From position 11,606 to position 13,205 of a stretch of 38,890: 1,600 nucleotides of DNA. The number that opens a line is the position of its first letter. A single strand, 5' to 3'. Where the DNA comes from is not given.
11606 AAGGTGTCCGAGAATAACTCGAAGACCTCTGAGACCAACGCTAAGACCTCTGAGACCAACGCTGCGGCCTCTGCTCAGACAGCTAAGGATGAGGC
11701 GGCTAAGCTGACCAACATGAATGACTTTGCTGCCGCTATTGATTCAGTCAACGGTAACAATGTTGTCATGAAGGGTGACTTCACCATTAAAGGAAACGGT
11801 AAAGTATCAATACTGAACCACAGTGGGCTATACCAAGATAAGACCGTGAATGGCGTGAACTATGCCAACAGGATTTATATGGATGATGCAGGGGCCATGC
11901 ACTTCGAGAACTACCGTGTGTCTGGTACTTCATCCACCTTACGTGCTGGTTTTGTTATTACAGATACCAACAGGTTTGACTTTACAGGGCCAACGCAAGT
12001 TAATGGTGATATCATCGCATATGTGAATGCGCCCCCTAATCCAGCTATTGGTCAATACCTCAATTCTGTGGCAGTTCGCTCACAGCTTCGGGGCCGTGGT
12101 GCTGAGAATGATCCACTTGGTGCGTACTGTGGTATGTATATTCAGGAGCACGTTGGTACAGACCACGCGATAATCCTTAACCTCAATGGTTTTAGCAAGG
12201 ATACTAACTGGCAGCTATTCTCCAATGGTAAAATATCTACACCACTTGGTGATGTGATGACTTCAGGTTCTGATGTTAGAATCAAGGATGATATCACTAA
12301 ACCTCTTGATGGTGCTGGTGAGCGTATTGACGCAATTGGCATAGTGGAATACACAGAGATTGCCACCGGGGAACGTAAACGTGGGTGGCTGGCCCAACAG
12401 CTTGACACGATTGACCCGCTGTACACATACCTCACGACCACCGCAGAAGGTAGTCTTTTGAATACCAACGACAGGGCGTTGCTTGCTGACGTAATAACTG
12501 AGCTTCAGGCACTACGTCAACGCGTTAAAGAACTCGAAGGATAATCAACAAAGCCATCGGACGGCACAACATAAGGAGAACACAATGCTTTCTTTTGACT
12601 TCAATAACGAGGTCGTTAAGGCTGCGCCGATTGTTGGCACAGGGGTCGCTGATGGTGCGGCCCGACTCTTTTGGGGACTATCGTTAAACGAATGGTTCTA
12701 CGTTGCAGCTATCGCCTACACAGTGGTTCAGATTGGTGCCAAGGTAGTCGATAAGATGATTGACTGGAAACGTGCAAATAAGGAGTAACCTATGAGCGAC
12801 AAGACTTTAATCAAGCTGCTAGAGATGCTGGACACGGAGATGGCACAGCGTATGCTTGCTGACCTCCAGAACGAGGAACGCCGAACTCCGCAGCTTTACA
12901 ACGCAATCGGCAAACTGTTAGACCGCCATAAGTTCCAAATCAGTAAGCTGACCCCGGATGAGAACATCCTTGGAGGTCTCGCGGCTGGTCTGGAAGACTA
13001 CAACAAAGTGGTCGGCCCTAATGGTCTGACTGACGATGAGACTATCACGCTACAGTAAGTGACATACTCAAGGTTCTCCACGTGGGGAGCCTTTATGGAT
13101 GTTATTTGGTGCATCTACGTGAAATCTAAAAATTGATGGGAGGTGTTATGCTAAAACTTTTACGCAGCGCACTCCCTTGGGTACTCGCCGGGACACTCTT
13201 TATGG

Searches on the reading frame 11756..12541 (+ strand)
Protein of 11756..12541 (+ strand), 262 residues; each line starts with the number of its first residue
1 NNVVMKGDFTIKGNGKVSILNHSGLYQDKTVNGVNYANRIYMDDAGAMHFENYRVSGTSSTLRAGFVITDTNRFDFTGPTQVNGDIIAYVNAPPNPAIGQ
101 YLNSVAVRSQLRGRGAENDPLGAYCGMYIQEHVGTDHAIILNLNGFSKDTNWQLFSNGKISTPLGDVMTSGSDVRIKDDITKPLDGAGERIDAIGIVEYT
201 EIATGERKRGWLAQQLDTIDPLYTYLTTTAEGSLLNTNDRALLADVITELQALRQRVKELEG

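Call 9: search_dna_similar(query=window:11756-12541:+, collection=phages, mode=protein, max_rows=60, max_evalue=0.001)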
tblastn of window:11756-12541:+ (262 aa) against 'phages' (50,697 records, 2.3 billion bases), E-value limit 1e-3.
Records with a match: 329; places in all: 339; records where one place covers at least 80% of the query: 83.
Best place of each record, by identity: 95-99% 2; 60-80% 1; <60% 326.
By first word of the organism name: Klebsiella 241; Escherichia 37; Salmonella 16; Dickeya 7; Phage 6; Erwinia 5; Raoultella 4; Enterobacter 4; Pantoea 2; Citrobacter 2; and 5 more.
By host as written in the record: Klebsiella pneumoniae 69; - 25; Klebsiella pneumoniae K61 10; Escherichia coli K-12 9; Klebsiella pneumoniae K62 8; Raoultella planticola K48 (synonym: Klebsiella planticola) 8; Raoultella planticola K53 (synonym: Klebsiella planticola) 8; Klebsiella pneumoniae 1101160 (ATCC BAA-2342) 7; and 103 more.
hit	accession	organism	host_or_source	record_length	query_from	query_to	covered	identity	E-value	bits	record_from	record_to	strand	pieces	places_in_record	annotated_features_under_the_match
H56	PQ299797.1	Klebsiella phage Poynor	Klebsiella pneumoniae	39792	1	262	100%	95.4%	8e-170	525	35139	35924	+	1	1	tail fiber protein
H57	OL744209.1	Pantoea phage vB_PdeP_F1M1C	Pantoea deleyi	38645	1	228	87%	96.1%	1e-150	470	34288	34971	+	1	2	non-contractile tail fiber protein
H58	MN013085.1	Klebsiella phage vB_KpnP_NahiliMali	Klebsiella pneumoniae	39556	1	261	100%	60.2%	1e-99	324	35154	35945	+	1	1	putative tail fibers protein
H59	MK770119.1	Pantoea phage vB_PagS_AAS21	Pantoea agglomerans AUR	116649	41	260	84%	39.2%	1e-37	145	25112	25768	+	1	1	tail fiber protein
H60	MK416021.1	Klebsiella phage ST846-OXA48phi9.1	Klebsiella pneumoniae ST846-OXA48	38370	28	261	89%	36.4%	9e-41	154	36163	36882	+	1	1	tail fiber domain-containing protein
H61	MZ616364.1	Erwinia phage KEY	Erwinia amylovora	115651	77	260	70%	43.1%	3e-36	142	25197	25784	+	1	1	putative tail fiber protein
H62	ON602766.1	Klebsiella phage vB_Kp3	Klebsiella pneumoniae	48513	54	262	80%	37.4%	5e-39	149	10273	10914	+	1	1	tail fiber protein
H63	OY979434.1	Klebsiella phage vB_Kpl_K49PH164C2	-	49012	83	262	69%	43.2%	1e-40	154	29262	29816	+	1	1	tail fiber protein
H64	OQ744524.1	Klebsiella phage vB_KPAJ1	Klebsiella quasipneumoniae ATCC 700603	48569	52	262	81%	36.7%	1e-38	148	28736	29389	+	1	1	record has no annotation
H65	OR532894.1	Klebsiella phage RCIP0100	Klebsiella pneumoniae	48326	54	262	80%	36.9%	2e-38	147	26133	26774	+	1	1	hypothetical protein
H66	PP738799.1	Klebsiella phage vB_KpnS_Haden_MM8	Klebsiella pneumoniae 1101160 (ATCC ...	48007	54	262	80%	36.9%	3e-38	147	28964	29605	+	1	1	tail fiber protein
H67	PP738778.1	Klebsiella phage vB_KpnS_Op1_ER4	Klebsiella quasipneumoniae K6 (ATCC ...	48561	52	262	81%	36.2%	4e-38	147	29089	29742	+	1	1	tail fiber protein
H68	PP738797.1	Klebsiella phage vB_KpnS_Carter_MM5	Klebsiella pneumoniae 1101160 (ATCC ...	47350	75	262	72%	40.4%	1e-40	154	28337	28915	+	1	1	tail fiber protein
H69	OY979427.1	Klebsiella phage vB_Kpn_K34PH164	-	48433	75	262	72%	40.4%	1e-40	154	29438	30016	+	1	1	tail fiber protein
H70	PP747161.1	Klebsiella phage vB_KpnS_Chambers_MM6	Klebsiella pneumoniae 1101160 (ATCC ...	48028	75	262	72%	40.4%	2e-40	154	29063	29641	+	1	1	tail fiber protein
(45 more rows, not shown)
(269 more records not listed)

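Call 11: find_homologous_proteins(query=window:11756-12541:+, max_evalue=0.001)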
Query window:11756-12541:+ (262 aa): 4 proteins with E <= 0.001 among 819 candidates.
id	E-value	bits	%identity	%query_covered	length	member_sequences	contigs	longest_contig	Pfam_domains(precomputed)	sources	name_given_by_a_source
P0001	4.3e-38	149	41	71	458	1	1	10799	PF13884.12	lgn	-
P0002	2.3e-37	147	41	71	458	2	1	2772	PF13884.12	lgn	-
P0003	3.1e-16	78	41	42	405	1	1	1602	-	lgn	-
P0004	3.1e-16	78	41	42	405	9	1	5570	PF13884.12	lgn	-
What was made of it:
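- Tried and rejected: The word-indexed protein search with the distal half returned only 4 hits (call 11).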

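Call 12: get_annotated_region(hit=H56, flank=3000)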
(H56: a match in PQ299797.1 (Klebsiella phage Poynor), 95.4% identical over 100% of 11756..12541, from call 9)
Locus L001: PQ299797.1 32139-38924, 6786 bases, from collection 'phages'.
description: Klebsiella phage Poynor, complete genome.
organism: Klebsiella phage Poynor (NCBI taxid 3348362)
taxonomy: Viruses; Duplodnaviria; Heunggongvirae; Uroviricota; Caudoviricetes
host: Klebsiella pneumoniae; source: influent wastewater; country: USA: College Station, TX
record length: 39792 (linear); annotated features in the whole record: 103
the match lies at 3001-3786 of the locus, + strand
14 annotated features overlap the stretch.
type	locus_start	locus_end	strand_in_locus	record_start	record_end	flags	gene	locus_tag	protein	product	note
CDS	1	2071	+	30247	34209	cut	-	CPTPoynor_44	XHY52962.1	internal virion protein D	-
regulatory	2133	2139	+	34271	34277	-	-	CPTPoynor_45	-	ribosome_binding_site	-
CDS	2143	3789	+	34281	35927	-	-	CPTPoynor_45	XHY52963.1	tail fiber protein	-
regulatory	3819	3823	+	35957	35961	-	-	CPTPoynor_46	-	ribosome_binding_site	-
CDS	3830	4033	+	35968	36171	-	-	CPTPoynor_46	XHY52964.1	class II holin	-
regulatory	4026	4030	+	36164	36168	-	-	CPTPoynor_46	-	ribosome_binding_site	-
CDS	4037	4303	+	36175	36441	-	-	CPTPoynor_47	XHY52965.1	terminase small subunit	-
CDS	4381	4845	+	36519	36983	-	-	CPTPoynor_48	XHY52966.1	i-spanin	-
regulatory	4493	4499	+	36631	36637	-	-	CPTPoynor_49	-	ribosome_binding_site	-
CDS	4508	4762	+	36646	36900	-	-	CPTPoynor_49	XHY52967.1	o-spanin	-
regulatory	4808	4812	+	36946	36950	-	-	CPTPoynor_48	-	ribosome_binding_site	-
CDS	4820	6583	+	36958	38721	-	-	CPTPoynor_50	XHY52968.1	terminase large subunit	-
regulatory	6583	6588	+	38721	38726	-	-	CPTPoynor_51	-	ribosome_binding_site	-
CDS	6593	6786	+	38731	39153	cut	-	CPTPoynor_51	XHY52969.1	HNH endonuclease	-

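Call 13: get_annotated_region(hit=H57, flank=3000)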
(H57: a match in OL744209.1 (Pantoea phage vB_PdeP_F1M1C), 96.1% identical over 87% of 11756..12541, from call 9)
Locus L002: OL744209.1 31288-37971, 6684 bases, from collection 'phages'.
description: Pantoea phage vB_PdeP_F1M1C, complete genome.
organism: Pantoea phage vB_PdeP_F1M1C (NCBI taxid 2912649)
taxonomy: Viruses; Duplodnaviria; Heunggongvirae; Uroviricota; Caudoviricetes; Autographiviridae; Studiervirinae; Teetrevirus
host: Pantoea deleyi; source: stormwater streams; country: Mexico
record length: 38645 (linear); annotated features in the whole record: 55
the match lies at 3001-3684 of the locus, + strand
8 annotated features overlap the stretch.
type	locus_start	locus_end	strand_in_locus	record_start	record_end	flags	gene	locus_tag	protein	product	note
CDS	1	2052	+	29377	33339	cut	-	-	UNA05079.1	peptidoglycan lytic exotransglycosylase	DNA ejectosome component Gp16, peptidoglycan lytic exotransglycosylase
CDS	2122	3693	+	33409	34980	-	-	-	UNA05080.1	non-contractile tail fiber protein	non-contractile tail fiber protein Gp17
CDS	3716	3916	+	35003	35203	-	-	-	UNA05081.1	hypothetical protein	-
CDS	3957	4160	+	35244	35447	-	-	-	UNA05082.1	class II holin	holin, class II Gp17.5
CDS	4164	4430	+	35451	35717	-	-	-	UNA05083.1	terminase small subunit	terminase small subunit Gp18, DNA packaging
CDS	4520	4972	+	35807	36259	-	-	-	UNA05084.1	endopeptidase Rz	-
CDS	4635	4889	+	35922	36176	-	-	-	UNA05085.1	outer membrane lipoprotein Rz1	-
CDS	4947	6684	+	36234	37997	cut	-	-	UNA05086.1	terminase large subunit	terminase large subunit Gp19, DNA packaging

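Call 22: search_protein_families(library=pfam, proteins=[L001:2143-3786:+, L002:2122-3690:+, L002:3716-3913:+], max_evalue=0.1)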
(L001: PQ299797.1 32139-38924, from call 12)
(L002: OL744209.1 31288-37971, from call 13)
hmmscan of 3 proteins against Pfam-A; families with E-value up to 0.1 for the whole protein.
L001:2143-3786:+ (548 aa): 3 families
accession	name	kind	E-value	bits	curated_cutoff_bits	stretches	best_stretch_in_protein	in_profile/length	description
PF03906.20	Phage_T7_tail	-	1.1e-59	201.1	25.2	1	1-155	1-149/157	Phage T7 tail fibre protein, N-terminal domain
PF13884.11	Peptidase_S74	-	3.8e-05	24.3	22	1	458-507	1-54/58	Chaperone of endosialidase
PF05662.19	YadA_stalk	-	0.027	15.3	28.4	1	135-175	1-41/43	Coiled stalk of trimeric autotransporter adhesin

L002:2122-3690:+ (523 aa): 2 families
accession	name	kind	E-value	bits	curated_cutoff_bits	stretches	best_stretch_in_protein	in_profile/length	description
PF03906.20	Phage_T7_tail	-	9.7e-59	198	25.2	1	1-155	1-149/157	Phage T7 tail fibre protein, N-terminal domain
PF13884.11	Peptidase_S74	-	1.1e-05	26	22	1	465-514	1-54/58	Chaperone of endosialidase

L002:3716-3913:+ (66 aa): 2 families
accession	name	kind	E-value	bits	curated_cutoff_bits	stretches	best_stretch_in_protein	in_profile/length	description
PF06667.17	PspB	-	0.021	15.3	25.6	1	29-65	25-61/73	Phage shock protein B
PF08990.16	Docking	-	0.069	13.3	20.9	0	49-65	12-28/29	Erythronolide synthase docking domain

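Call 26: search_protein_representatives(protein=window:11756-12541:+)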
Query: 262 residues. Proteins with E-value up to 0.001 (for the whole library): 258; up to 1e-10: 85; up to 1e-30: 27. The best 150 are listed.
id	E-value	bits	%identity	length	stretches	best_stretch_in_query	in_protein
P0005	1.1e-69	251.0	51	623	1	7-261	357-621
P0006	1.5e-68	247.3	51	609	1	2-261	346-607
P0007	1.0e-64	234.8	62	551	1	78-261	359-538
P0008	4.5e-56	206.5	48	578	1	43-261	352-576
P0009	1.9e-53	197.9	52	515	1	64-261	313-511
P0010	2.4e-46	174.6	47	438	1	75-260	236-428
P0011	2.7e-45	171.2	51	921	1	80-261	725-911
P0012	1.5e-44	168.7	44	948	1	23-261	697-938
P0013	6.6e-43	163.3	47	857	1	81-261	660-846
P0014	2.1e-42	161.7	43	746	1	56-260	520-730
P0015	1.0e-40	156.2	49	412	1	81-261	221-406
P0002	7.5e-38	146.8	43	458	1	76-260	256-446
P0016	3.4e-36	141.3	39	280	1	57-262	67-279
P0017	3.5e-36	141.3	41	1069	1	15-257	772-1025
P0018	4.0e-36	141.1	40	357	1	78-260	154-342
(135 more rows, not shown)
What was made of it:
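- Tried and rejected: The exhaustive HMMER search (call 26) was used instead.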

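Call 37: get_annotated_region(hit=H58, flank=3000)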
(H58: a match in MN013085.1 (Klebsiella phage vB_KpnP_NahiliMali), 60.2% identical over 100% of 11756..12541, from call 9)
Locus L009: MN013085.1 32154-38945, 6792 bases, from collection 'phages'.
description: Klebsiella phage vB_KpnP_NahiliMali, complete genome.
organism: Klebsiella phage vB_KpnP_NahiliMali (NCBI taxid 2591373)
taxonomy: Viruses; Duplodnaviria; Heunggongvirae; Uroviricota; Caudoviricetes; Autographiviridae; Studiervirinae; Ningirsuvirus
host: Klebsiella pneumoniae; source: raw sewage; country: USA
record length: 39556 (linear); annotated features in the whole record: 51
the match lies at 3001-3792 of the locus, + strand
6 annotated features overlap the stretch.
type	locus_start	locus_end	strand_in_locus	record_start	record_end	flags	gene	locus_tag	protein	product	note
CDS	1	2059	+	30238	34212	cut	-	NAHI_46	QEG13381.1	putative internal core protein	gp46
CDS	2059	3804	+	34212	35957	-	-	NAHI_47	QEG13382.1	putative tail fibers protein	gp47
CDS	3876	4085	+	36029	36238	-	-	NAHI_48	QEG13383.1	putative type II holin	gp48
CDS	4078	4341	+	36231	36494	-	-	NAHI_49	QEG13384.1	putative terminase small subunit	gp49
CDS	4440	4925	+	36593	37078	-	-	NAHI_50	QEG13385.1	putative endopeptidase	gp50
CDS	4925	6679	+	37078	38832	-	-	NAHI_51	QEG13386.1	putative terminase large subunit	gp51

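Call 39: predict_structure(alignment_id=A3)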
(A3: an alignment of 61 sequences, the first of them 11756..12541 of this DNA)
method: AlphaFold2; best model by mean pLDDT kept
length: 262 residues; sequences in the alignment: 61
mean_pLDDT: 88.9   pTM: 0.60
mean pLDDT of the five models: 88.9, 88.8, 88.7, 88.5, 88.2
residues with pLDDT >= 90: 204; 70-90: 29; 50-70: 13; < 50: 16
segments of 3 or more residues with pLDDT < 50: 1-10, 16-18
pLDDT, mean of each block of 10 residues (from residue 1): 43 48 75 92 92 92 93 91 94 97 97 75 95 98 94 97 90 79 94 97 96 97 96 96 97 97 96
secondary structure, 60 per line:
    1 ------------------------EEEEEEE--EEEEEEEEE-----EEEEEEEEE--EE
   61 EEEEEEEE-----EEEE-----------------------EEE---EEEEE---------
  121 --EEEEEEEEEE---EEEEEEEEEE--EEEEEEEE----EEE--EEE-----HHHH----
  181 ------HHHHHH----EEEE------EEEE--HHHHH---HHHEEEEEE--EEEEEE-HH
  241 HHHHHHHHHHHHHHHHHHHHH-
elements in order: E25-31 E34-42 E48-56 E59-68 E74-77 E101-103 E107-111 E123-132 E136-145 E148-155 E160-162 E165-167 H173-176 H187-192 E197-200 E207-210 H213-217 E224-229 E232-237 H239-261
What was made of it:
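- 11780..12268 (+): Distal beta-rich tip, aa 309-471, the presumed receptor-binding region. It would form the C-terminal part of the mature fibre. The AF2 model is all-beta here, with pLDDT above 90 from about aa 330 (call 39).
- On Peptidase_S74 / intramolecular chaperone auto-processing (ICA) domain: The model has helices at 473-476, 487-492 and 513-517, strands at 497-500, 507-510, 524-529 and 532-537, and a helix at 539-561 (call 39, numbering +300).
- The AF2 model has pLDDT 88.9 (call 39).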

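Call 42: search_protein_families(library=pfam, proteins=[L009:2059-3801:+], max_evalue=0.01)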
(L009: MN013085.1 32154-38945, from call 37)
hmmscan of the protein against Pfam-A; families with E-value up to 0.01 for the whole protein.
L009:2059-3801:+ (581 aa): 2 families
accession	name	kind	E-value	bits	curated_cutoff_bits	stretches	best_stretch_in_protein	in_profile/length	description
PF03906.20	Phage_T7_tail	-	1.9e-59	200.3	25.2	1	22-177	1-150/157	Phage T7 tail fibre protein, N-terminal domain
PF13884.11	Peptidase_S74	-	0.0029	18.3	22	1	489-537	1-53/58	Chaperone of endosialidase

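Call 43: fold_search(model_id=the predicted structure, library=pdb)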
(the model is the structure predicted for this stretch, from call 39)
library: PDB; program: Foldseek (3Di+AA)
matches with E <= 10: 393; with E <= 0.001: 0
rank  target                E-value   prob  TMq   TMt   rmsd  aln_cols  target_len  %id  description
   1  4uw8_A                7.9e-03  0.96  0.25  0.19  21.2       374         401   11  Structure of the carboxy-terminal domain of the bacteriophage T5 L- shaped tail fiber with its intra-molecular chapero (released 2015-08-05)
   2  4uw8_G                8.7e-03  0.94  0.25  0.19  21.4       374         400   11  Structure of the carboxy-terminal domain of the bacteriophage T5 L- shaped tail fiber with its intra-molecular chapero (released 2015-08-05)
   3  4uxg_C                2.0e-02  0.72  0.19  0.14  17.1       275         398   13  Crystal structure of the carboxy-terminal region of the bacteriophage T4 proximal long tail fibre protein gp34, R32 na (released 2015-09-30)
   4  4uxg_D                2.3e-02  0.63  0.18  0.13  17.7       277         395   11  Crystal structure of the carboxy-terminal region of the bacteriophage T4 proximal long tail fibre protein gp34, R32 na (released 2015-09-30)
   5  4uxg_I                2.8e-02  0.66  0.18  0.13  17.0       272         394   11  Crystal structure of the carboxy-terminal region of the bacteriophage T4 proximal long tail fibre protein gp34, R32 na (released 2015-09-30)
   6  4uxe_B                3.1e-02  0.69  0.20  0.14  17.6       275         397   10  Crystal structure of the carboxy-terminal region of the bacteriophage T4 proximal long tail fibre protein gp34, P21 se (released 2015-08-19)
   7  4uxg_A                3.4e-02  0.66  0.19  0.14  17.0       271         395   11  Crystal structure of the carboxy-terminal region of the bacteriophage T4 proximal long tail fibre protein gp34, R32 na (released 2015-09-30)
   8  4uxg_K                3.4e-02  0.54  0.18  0.13  17.1       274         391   13  Crystal structure of the carboxy-terminal region of the bacteriophage T4 proximal long tail fibre protein gp34, R32 na (released 2015-09-30)
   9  4uxe_A                4.2e-02  0.66  0.21  0.15  17.7       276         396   11  Crystal structure of the carboxy-terminal region of the bacteriophage T4 proximal long tail fibre protein gp34, P21 se (released 2015-08-19)
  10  4uxg_H                5.7e-02  0.60  0.20  0.14  16.6       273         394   12  Crystal structure of the carboxy-terminal region of the bacteriophage T4 proximal long tail fibre protein gp34, R32 na (released 2015-09-30)
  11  5nxf_A                1.1e-01  0.41  0.19  0.11  16.7       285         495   10  Crystal structure of the carboxy-terminal region of the bacteriophage T4 proximal long tail fibre protein gp34, residu (released 2017-07-12)
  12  4n7v_A                1.2e-01  0.35  0.13  0.16  18.9       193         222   10  Crystal structure of human Plk4 cryptic polo box (CPB) in complex with a Cep152 N-terminal fragment (released 2014-07-02)
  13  5nxh_A                1.4e-01  0.41  0.20  0.11  17.2       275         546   10  Crystal structure of the carboxy-terminal region of the bacteriophage T4 proximal long tail fibre protein gp34, residu (released 2017-07-12)
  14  6n46_A                1.7e-01  0.25  0.13  0.15  18.6       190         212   10  Crystal structure of the cryptic polo box domain of a human activated Plk4 (released 2019-09-04)
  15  7kzp_B                2.4e-01  0.15  0.12  0.05  27.7       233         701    8  Structure of the human Fanconi anaemia Core complex (released 2021-03-10)
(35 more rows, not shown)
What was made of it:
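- The Foldseek top hit is 4uw8, probability 0.96 (call 43).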

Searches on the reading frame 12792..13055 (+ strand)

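Call 63: search_protein_families(library=pfam, proteins=[window:12792-13055:+], max_evalue=0.01)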
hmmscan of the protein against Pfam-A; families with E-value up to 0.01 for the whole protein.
window:12792-13055:+ (88 aa): 1 family
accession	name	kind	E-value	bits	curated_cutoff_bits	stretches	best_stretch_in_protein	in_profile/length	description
PF11123.14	DNA_Packaging_2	-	9.9e-17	61.2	27.5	1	8-81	4-79/79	DNA packaging protein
